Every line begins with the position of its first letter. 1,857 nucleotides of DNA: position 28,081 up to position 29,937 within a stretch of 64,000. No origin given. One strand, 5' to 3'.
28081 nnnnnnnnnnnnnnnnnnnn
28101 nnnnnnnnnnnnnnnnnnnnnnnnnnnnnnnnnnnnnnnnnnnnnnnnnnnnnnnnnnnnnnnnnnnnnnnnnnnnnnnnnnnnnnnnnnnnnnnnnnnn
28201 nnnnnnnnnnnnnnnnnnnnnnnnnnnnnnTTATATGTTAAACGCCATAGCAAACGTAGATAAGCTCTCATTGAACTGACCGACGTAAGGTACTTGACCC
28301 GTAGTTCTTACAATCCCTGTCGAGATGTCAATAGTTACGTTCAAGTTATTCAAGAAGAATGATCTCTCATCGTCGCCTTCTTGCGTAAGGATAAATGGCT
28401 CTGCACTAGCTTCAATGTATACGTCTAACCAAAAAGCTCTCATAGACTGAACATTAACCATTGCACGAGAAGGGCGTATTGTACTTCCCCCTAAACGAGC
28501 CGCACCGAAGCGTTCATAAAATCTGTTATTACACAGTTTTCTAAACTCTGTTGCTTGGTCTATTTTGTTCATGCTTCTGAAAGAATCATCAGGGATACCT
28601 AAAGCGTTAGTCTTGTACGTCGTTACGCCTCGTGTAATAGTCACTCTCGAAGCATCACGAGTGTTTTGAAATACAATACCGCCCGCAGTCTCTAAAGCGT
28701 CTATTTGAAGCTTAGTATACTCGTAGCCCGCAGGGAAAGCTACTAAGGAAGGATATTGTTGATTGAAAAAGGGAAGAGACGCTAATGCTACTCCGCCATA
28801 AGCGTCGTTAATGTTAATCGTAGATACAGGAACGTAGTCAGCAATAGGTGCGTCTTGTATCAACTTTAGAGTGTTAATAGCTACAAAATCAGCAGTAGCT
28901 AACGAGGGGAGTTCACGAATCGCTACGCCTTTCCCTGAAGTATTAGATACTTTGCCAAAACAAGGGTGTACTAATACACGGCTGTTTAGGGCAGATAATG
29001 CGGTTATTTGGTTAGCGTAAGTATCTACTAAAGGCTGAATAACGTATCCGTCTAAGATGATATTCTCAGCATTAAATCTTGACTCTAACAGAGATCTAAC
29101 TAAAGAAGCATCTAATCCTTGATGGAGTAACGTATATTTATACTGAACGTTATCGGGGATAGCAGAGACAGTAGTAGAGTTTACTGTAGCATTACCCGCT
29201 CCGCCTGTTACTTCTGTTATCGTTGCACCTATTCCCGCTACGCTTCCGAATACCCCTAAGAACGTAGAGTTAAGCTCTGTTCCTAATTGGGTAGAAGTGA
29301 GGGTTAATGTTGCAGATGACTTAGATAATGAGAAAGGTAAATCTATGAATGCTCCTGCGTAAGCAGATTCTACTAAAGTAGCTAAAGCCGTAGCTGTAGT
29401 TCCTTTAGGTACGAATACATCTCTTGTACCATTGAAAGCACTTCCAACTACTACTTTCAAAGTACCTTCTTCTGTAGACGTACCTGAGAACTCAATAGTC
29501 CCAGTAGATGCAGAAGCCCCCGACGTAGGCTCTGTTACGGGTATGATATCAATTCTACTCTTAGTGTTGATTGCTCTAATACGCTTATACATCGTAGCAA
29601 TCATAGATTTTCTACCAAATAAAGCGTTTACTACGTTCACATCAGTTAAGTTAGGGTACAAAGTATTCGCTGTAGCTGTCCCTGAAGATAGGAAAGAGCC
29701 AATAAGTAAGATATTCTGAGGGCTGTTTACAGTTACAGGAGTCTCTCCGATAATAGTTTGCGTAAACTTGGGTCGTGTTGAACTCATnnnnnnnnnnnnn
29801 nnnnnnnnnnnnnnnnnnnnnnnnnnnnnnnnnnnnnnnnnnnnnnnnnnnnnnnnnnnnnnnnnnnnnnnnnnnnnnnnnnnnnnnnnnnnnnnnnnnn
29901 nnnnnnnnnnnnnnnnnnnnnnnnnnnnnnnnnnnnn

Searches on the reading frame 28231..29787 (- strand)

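Call 63: search_protein_families(library=phrogs, proteins=[window:28231-29787:-], max_evalue=0.00001)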
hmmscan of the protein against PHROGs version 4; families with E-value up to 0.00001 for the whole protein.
window:28231-29787:- (518 aa): 3 families
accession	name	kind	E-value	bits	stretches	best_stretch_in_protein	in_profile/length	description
phrog_165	-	tail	3.2e-44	152.3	2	18-274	29-287/493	tail sheath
phrog_5292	-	tail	1.6e-09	39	1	23-116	33-123/129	tail sheath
phrog_11048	-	tail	6.4e-06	26.9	0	371-458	16-104/157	tail sheath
